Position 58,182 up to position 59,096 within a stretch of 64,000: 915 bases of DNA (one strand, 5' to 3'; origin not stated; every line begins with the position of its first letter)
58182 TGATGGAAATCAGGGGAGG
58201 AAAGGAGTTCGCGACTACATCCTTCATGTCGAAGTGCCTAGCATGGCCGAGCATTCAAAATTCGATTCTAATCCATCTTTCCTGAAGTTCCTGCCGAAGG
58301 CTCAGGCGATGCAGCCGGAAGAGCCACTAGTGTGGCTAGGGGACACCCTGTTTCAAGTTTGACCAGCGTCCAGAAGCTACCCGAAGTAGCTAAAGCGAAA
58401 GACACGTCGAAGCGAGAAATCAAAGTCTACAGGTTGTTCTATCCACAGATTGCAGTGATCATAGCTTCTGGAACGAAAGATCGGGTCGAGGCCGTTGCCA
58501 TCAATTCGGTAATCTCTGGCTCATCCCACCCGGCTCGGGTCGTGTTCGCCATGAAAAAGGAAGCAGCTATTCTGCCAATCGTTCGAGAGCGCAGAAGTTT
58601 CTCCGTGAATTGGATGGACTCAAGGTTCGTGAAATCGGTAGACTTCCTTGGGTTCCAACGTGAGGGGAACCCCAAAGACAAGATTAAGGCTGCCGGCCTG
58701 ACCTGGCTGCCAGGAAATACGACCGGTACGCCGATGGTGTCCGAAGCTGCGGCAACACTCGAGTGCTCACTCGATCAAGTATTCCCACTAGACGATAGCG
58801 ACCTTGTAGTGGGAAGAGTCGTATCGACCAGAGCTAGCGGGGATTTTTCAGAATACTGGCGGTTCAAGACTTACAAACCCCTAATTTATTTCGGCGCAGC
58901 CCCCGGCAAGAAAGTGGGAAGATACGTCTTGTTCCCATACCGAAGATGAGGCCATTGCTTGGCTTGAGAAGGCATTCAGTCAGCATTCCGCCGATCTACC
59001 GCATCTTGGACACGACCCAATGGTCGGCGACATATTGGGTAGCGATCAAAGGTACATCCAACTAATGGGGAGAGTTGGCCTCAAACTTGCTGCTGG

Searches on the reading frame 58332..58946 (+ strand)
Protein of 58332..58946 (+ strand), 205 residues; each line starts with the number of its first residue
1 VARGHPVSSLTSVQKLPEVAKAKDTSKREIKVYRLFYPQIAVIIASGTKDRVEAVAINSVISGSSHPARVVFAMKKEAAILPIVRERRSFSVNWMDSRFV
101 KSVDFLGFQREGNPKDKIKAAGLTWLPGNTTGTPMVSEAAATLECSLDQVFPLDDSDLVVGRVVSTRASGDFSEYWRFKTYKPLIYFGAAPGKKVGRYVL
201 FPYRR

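Call 46: search_protein_families(library=pfam, proteins=[window:58332-58946:+], max_evalue=0.0001)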
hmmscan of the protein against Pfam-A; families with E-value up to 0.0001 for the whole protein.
window:58332-58946:+ (205 aa): 1 family
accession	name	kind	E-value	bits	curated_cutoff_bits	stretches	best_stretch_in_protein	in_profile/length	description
PF01613.24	Flavin_Reduct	-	2.3e-24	86.7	27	1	37-186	4-144/153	Flavin reductase like domain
